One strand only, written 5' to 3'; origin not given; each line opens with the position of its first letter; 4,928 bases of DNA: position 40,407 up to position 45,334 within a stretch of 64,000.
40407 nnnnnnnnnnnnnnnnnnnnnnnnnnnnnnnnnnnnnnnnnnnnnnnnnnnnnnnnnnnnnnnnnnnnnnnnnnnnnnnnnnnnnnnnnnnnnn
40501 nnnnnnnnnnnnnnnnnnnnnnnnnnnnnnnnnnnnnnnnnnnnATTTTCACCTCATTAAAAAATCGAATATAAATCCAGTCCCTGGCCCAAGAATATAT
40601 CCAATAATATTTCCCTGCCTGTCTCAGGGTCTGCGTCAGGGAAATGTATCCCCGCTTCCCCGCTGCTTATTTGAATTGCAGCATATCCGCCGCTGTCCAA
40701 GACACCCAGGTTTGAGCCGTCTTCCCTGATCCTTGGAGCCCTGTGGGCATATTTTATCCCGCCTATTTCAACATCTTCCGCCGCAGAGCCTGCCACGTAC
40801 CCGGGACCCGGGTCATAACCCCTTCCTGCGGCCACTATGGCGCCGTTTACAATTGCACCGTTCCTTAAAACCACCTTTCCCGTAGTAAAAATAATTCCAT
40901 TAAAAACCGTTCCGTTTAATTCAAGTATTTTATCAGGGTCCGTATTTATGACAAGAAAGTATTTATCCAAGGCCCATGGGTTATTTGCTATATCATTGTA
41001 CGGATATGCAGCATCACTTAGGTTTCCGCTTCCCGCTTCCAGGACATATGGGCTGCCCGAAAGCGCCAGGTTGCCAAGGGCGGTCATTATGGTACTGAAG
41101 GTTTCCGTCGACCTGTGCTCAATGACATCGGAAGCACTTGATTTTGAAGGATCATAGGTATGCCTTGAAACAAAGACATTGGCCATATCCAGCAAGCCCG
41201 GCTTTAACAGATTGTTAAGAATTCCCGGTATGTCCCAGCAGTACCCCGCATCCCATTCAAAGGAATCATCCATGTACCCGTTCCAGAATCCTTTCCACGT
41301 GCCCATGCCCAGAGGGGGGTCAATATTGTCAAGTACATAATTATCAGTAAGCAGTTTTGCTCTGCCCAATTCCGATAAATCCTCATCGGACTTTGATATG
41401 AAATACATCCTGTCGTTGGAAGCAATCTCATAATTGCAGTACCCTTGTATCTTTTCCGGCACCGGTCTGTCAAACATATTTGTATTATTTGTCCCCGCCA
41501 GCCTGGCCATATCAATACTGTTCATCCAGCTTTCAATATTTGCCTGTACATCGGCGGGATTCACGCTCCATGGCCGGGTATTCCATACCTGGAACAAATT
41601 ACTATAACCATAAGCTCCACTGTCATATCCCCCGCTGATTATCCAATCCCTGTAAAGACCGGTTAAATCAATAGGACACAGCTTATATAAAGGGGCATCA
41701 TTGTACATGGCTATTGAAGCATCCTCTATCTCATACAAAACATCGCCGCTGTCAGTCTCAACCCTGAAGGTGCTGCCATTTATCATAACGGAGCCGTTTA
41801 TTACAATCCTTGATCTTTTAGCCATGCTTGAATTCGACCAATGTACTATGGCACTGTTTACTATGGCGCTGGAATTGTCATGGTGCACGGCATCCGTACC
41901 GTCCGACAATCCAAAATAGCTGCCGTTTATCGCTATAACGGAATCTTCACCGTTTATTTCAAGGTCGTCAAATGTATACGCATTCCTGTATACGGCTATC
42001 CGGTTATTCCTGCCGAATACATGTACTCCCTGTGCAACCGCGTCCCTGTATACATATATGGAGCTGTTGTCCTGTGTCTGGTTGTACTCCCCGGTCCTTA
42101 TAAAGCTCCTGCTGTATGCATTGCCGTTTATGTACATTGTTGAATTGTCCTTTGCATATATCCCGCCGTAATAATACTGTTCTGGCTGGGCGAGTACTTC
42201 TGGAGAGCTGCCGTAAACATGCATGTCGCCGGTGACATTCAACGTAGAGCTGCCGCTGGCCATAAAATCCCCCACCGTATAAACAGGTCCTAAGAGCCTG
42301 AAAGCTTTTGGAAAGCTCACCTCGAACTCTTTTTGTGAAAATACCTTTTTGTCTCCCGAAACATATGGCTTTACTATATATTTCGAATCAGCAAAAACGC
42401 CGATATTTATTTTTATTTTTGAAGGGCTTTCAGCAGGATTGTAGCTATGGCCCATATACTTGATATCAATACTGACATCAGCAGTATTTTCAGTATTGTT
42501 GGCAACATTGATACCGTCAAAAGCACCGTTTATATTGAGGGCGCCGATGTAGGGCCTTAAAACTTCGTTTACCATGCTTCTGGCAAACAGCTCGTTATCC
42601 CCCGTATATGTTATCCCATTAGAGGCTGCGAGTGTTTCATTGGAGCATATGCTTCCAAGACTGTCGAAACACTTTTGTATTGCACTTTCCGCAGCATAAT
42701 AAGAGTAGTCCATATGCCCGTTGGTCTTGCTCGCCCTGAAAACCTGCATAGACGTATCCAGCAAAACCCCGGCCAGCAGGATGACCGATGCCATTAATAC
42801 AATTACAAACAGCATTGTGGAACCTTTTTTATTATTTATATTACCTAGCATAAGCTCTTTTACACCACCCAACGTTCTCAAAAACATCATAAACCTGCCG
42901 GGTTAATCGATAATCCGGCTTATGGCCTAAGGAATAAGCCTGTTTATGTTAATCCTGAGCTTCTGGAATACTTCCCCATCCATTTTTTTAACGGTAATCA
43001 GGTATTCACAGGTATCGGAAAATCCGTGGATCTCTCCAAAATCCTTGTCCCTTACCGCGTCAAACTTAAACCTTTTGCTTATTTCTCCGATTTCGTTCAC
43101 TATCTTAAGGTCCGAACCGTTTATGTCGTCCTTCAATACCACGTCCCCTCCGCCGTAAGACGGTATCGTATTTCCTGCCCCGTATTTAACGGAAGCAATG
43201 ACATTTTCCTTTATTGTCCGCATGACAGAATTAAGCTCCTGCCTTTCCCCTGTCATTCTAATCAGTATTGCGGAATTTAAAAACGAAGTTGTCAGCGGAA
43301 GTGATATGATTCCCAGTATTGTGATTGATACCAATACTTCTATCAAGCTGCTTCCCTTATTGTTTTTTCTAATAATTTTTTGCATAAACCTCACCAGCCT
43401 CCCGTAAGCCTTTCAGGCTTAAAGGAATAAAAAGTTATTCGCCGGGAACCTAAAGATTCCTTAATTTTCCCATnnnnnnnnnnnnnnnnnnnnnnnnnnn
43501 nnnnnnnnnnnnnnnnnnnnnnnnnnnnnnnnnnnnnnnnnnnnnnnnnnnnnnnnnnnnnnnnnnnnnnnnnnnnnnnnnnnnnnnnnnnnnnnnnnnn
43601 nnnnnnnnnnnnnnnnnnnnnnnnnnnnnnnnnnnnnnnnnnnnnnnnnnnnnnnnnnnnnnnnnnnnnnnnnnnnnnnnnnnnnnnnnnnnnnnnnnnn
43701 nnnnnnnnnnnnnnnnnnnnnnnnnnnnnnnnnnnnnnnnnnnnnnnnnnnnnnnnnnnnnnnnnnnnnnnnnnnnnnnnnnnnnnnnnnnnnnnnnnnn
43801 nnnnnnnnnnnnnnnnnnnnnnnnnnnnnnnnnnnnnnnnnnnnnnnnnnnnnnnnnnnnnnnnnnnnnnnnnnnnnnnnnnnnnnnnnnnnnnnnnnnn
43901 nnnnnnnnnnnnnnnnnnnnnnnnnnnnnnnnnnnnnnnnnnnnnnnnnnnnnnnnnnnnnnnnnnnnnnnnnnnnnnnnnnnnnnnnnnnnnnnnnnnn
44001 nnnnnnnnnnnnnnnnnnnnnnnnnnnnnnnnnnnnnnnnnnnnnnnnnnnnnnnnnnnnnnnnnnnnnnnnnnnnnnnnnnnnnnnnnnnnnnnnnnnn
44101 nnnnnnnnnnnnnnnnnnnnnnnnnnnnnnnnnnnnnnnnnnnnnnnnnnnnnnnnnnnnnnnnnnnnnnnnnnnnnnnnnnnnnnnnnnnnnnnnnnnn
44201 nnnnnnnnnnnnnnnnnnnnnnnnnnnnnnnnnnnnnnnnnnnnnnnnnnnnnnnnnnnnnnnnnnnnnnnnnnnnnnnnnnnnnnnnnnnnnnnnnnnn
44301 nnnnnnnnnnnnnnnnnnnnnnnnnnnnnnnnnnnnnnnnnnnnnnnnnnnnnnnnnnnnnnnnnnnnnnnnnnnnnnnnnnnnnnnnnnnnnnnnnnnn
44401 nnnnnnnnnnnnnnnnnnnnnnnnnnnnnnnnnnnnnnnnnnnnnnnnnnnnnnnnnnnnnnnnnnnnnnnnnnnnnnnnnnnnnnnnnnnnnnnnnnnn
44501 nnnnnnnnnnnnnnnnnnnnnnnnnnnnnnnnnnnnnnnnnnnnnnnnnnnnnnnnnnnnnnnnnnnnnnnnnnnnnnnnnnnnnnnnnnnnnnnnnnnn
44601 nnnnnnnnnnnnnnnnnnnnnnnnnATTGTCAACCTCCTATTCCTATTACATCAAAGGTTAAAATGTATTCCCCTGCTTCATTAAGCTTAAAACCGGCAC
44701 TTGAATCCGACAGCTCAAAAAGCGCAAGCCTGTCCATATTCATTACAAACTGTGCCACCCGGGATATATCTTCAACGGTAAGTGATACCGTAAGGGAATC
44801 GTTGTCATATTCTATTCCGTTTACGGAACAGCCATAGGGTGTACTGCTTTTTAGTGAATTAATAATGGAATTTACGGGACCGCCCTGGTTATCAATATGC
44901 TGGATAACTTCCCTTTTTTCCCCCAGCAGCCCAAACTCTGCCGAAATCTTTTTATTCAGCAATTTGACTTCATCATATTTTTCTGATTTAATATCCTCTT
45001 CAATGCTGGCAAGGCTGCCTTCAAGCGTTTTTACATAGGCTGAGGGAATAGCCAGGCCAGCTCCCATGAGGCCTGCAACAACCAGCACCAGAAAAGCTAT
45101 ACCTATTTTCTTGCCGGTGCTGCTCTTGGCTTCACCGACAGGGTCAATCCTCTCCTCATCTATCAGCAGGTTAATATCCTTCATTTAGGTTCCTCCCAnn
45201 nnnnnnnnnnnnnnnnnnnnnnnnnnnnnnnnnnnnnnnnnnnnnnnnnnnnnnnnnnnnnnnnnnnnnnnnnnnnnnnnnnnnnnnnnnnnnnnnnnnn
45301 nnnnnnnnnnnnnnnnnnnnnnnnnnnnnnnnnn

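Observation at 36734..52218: Type IV pilus locus with atypical gene order and a long accessory tail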

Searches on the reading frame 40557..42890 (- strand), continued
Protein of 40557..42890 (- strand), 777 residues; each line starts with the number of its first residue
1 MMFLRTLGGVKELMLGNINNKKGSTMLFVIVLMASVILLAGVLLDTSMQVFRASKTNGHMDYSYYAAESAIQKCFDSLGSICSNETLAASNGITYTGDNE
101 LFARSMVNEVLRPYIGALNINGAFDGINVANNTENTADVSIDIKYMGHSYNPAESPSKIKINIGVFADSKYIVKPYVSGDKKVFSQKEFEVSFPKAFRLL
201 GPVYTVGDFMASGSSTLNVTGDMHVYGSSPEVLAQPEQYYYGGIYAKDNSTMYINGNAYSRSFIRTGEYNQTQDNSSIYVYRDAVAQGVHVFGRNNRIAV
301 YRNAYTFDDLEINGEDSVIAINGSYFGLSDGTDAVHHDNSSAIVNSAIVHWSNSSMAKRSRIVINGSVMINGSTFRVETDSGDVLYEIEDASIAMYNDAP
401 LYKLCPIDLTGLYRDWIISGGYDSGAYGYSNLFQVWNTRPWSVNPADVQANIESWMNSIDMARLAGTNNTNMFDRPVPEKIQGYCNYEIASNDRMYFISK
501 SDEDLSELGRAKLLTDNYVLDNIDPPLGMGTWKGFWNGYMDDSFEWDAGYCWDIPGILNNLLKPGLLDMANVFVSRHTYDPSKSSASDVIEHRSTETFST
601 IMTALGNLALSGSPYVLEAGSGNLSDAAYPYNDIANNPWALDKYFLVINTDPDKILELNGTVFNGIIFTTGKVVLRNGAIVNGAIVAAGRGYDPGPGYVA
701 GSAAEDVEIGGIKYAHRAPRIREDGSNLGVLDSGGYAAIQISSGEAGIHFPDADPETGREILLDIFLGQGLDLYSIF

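Call 65: search_protein_families(library=pfam, proteins=[L009:13862-17758:+, L010:14299-17499:+, L017:13688-17308:+, L018:13785-15641:+, L020:13664-16252:+, L041:3446-5908:+, L043:14050-17589:+, L051:6072-8162:+, L055:13751-15874:+, L053:13927-15531:+], max_evalue=0.001)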
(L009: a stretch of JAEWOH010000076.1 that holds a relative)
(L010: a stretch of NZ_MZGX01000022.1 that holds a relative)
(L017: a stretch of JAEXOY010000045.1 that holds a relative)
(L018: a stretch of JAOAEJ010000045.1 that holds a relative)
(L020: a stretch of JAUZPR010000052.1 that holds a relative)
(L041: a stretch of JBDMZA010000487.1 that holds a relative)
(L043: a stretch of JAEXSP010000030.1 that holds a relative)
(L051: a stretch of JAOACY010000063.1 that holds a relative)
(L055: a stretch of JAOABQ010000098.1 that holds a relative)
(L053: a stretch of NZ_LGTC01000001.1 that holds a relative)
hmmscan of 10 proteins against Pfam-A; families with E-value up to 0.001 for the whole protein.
L009:13862-17758:+ (1298 aa): 3 families
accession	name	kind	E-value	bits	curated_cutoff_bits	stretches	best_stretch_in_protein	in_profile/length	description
PF16480.10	DUF5057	-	1.8e-30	107.1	27.9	1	123-439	51-378/378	Domain of unknown function (DUF5057)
PF20009.4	GEVED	-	0.00043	21.5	24.4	0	656-714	2-59/78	GEVED domain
PF17802.7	SpaA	-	0.00063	20.3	23.1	0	860-917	5-54/91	Prealbumin-like fold domain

L010:14299-17499:+ (1066 aa): 1 family
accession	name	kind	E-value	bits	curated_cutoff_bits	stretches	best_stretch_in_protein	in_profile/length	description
PF16480.10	DUF5057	-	9.9e-32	111.2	27.9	1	144-438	1-378/378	Domain of unknown function (DUF5057)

L017:13688-17308:+ (1206 aa): 2 families
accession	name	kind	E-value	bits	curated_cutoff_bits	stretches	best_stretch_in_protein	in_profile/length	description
PF00942.24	CBM_3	-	5.9e-10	39.9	22.4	1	900-989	2-80/83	Cellulose binding domain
PF00395.25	SLH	-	2.4e-07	31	20.8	1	38-80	2-44/44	S-layer homology domain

L018:13785-15641:+ (619 aa): 5 families
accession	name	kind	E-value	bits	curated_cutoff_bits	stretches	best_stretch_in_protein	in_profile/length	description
PF25390.1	WD40_RLD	-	2.3e-177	590.2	150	3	135-441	20-345/363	RCC1-like domain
PF00415.24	RCC1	-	5.1e-144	469.2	21.7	11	464-511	1-50/50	Regulator of chromosome condensation (RCC1) repeat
PF13540.12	RCC1_2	-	2.3e-118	383.9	22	12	448-477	1-30/30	Regulator of chromosome condensation (RCC1) repeat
PF25384.1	Alsin_RLD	-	6.6e-34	118.3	100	2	266-351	244-329/405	Alsin RCC1-like domain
PF18166.6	pP_pnuc_2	-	9e-05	23.1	25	0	568-603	71-106/122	Predicted pPIWI-associating nuclease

L020:13664-16252:+ (862 aa): 2 families
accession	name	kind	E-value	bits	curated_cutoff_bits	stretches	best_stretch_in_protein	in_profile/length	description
PF07691.17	PA14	-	3.3e-07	30.6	24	1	225-329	42-127/147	PA14 domain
PF10528.15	GLEYA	-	0.00013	22.6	26.2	1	231-326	3-81/91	GLEYA domain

L041:3446-5908:+ (820 aa): 5 families
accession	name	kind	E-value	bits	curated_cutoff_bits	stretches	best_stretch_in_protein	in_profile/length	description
PF25390.1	WD40_RLD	-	1.6e-135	452.6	150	4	222-506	31-336/363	RCC1-like domain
PF13540.12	RCC1_2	-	5.5e-91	296.8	22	6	173-202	1-30/30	Regulator of chromosome condensation (RCC1) repeat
PF00415.24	RCC1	-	5.7e-89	293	21.7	7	139-186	1-50/50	Regulator of chromosome condensation (RCC1) repeat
PF07833.16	Cu_amine_oxidN1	-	2.5e-39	134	24.2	1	711-817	2-108/108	Copper amine oxidase N-terminal domain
PF25384.1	Alsin_RLD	-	1.7e-15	57.7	100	0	165-204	270-308/405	Alsin RCC1-like domain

L043:14050-17589:+ (1179 aa): 2 families
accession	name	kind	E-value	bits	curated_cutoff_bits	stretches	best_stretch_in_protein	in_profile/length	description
PF07691.17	PA14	-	6.1e-07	29.8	24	1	227-329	39-127/147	PA14 domain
PF10528.15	GLEYA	-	1e-05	26.2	26.2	1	235-326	2-82/91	GLEYA domain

L051:6072-8162:+ (696 aa): 1 family
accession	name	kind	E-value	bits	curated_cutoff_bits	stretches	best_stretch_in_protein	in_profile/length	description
PF07691.17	PA14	-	3e-13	50.3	24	1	319-408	41-135/147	PA14 domain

L055:13751-15874:+ (707 aa): 1 family
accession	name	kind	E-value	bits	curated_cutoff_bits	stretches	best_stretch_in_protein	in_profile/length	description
PF07833.16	Cu_amine_oxidN1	-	3.3e-34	117.5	24.2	1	57-164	3-108/108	Copper amine oxidase N-terminal domain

L053:13927-15531:+ (534 aa): 0 families

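Call 75: search_protein_families(library=ncbifam, proteins=[window:40557-42851:-, L010:14299-17499:+, L017:13688-17308:+, L020:13664-16252:+], max_evalue=0.01)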
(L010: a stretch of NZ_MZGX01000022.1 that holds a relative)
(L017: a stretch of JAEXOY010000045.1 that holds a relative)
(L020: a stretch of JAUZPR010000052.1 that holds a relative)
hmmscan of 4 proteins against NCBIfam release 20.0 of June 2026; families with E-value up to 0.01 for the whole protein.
window:40557-42851:- (764 aa): 0 families

L010:14299-17499:+ (1066 aa): 0 families

L017:13688-17308:+ (1206 aa): 0 families

L020:13664-16252:+ (862 aa): 0 families

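Call 81: search_solved_structures(query=A1, max_evalue=10)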
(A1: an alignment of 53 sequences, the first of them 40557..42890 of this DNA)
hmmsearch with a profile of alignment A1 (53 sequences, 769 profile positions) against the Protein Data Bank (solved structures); distinct sequences matched with E-value up to 10: 17.
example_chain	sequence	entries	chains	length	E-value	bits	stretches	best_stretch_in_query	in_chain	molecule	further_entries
1jzu_A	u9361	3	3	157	0.1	14.2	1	467-569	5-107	lipocalin Q83 | Extracellular fatty acid-binding protein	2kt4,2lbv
9egp_A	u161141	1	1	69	0.14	13.8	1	1-73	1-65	Geopilin domain 1 protein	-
1i6z_A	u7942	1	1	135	0.61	11.7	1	538-613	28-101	BAG-FAMILY MOLECULAR CHAPERONE REGULATOR-1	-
4oy2_B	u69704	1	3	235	0.78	11.3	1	702-763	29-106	Transcription initiation factor TFIID subunit 7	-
23vw_A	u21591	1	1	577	0.8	11.3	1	507-615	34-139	CRISPR-associated DNA-binding protein Cas12m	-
1hx1_B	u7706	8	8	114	1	10.9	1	537-602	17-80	BAG family molecular chaperone regulator 1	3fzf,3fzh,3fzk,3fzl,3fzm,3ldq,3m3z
5aqf_B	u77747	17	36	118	1.1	10.8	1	537-602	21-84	BAG FAMILY MOLECULAR CHAPERONE REGULATOR 1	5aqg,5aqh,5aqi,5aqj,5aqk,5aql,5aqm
7tgg_A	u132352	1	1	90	1.1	10.8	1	1-32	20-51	Geopilin domain 1 protein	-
4h22_A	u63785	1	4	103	1.7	10.2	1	522-601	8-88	Leucine-rich repeat flightless-interacting protein 1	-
2lem_A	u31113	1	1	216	1.7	10.2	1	522-626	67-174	Apolipoprotein A-I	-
2x8y_A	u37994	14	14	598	5.3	8.6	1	509-629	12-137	ANGIOTENSIN CONVERTING ENZYME | ANGIOTENSIN-CONVERTING ENZYME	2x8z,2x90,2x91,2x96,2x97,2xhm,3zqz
2x92_A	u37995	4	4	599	5.3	8.6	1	509-629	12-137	ANGIOTENSIN CONVERTING ENZYME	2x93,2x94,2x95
5a2r_A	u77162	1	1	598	5.5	8.5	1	509-629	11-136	ANGIOTENSIN-CONVERTING ENZYME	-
9qa0_A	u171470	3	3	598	5.7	8.4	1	509-629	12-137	Angiotensin-converting enzyme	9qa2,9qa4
9qa3_A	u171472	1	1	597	6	8.4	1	509-629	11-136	Angiotensin-converting enzyme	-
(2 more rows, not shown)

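Call 90: fold_search(model_id=the predicted structure, library=viral)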
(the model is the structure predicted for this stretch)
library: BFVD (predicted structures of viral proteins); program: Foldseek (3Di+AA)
matches with E <= 10: 933; with E <= 0.001: 0
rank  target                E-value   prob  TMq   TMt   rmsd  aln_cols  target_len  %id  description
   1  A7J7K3                6.7e-02  0.92  0.06  0.47   4.5        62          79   10  Uncharacterized protein n499L [Paramecium bursaria Chlorella virus FR483]
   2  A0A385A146            7.8e-02  0.54  0.07  0.15  43.5       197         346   11  (no name in the UniProt tables at hand)
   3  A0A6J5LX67            9.0e-02  0.93  0.07  0.37   4.5        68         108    7  Uncharacterized protein [uncultured Caudovirales phage]
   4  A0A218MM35            1.1e-01  0.99  0.06  0.59   2.8        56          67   12  Uncharacterized protein [uncultured virus]
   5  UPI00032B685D         1.5e-01  0.14  0.07  0.10  13.3       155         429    8  (no name look-up for this kind of identifier)
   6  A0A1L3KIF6            1.7e-01  0.84  0.06  0.30   4.6        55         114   18  Uncharacterized protein [Sanxia levi-like virus 1]
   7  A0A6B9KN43            1.8e-01  0.30  0.06  0.26  22.7       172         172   13  (no name in the UniProt tables at hand)
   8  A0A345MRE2            1.8e-01  0.28  0.06  0.07   7.9        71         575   11  (no name in the UniProt tables at hand)
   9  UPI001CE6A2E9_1       1.9e-01  0.14  0.05  0.04  14.2        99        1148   10  (no name look-up for this kind of identifier)
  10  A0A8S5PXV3            2.0e-01  0.51  0.06  0.23   5.4        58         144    9  Uncharacterized protein [Siphoviridae sp. ctD3x5]
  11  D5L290                2.2e-01  0.44  0.06  0.29  30.6        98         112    7  Uncharacterized protein [uncultured virus]
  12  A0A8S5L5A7            2.2e-01  0.35  0.06  0.21   8.0        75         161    9  Coat protein [ssRNA phage SRR7976299_4]
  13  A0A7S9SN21            2.4e-01  0.20  0.07  0.30   7.5        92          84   16  Uncharacterized protein [Salmonella phage vB_SalS_ABTNLsp4]
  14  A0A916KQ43            2.4e-01  0.13  0.05  0.24   6.3        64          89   19  Uncharacterized protein [Mythimna separata entomopoxvirus 'L']
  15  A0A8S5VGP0            2.5e-01  0.66  0.09  0.36   9.4       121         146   13  Uncharacterized protein [Myoviridae sp. ctkfK18]
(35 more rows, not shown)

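Call 92: search_protein_families(library=pfam, proteins=[L010:13381-14175:+, L017:17380-18153:+], max_evalue=0.05)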
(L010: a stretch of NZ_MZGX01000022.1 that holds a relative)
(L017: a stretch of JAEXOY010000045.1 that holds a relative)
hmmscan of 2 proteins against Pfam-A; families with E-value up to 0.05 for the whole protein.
L010:13381-14175:+ (264 aa): 3 families
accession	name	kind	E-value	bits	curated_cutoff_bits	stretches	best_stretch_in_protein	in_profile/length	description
PF06750.18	A24_N_bact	-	3.4e-31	107.6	23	1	14-96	2-84/84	Bacterial Peptidase A24 N-terminal domain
PF01478.23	Peptidase_A24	-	5.2e-13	49.8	26.5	1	107-223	2-103/104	Type IV leader peptidase family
PF25207.1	DUF7837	-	0.017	15.5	27.8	0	64-82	5-23/47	Domain of unknown function (DUF7837)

L017:17380-18153:+ (257 aa): 5 families
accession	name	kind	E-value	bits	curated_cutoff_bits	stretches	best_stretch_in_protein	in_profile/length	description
PF06750.18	A24_N_bact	-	3.6e-34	117.1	23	1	8-91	1-84/84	Bacterial Peptidase A24 N-terminal domain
PF01478.23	Peptidase_A24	-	8.5e-15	55.5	26.5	1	101-218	1-104/104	Type IV leader peptidase family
PF25207.1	DUF7837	-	0.0049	17.3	27.8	1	59-77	5-23/47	Domain of unknown function (DUF7837)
PF12773.13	DZR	-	0.032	14.8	27.3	0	30-71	8-36/45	Double zinc ribbon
PF13248.11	Zn_ribbon_3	-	0.045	13.7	27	0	36-44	18-26/26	zinc-ribbon domain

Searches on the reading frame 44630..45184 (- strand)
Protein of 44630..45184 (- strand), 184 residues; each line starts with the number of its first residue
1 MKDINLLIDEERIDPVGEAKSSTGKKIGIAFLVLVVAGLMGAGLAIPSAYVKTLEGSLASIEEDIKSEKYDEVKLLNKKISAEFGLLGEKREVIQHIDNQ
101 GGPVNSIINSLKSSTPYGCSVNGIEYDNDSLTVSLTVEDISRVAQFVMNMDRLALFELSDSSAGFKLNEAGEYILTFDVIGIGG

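Call 4: search_protein_families(library=pfam, proteins=[window:44630-45184:-], max_evalue=0.1)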
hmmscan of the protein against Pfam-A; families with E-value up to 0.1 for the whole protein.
window:44630-45184:- (184 aa): 1 family
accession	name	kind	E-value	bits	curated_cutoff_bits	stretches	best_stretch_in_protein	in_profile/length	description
PF05137.18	PilN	-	0.0037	17.7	22.8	1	107-157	2-52/78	Fimbrial assembly protein (PilN)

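Call 8: search_protein_families(library=ncbifam, proteins=[window:44630-45184:-], max_evalue=0.01)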
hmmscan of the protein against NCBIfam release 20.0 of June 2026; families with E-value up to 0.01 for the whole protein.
window:44630-45184:- (184 aa): 0 families

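Call 92: search_protein_families(library=pfam, proteins=[window:44630-45184:-], max_evalue=0.05)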
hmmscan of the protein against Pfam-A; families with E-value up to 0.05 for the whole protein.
window:44630-45184:- (184 aa): 1 family
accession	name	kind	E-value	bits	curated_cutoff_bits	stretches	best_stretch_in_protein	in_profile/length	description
PF05137.18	PilN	-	0.0037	17.7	22.8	1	107-157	2-52/78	Fimbrial assembly protein (PilN)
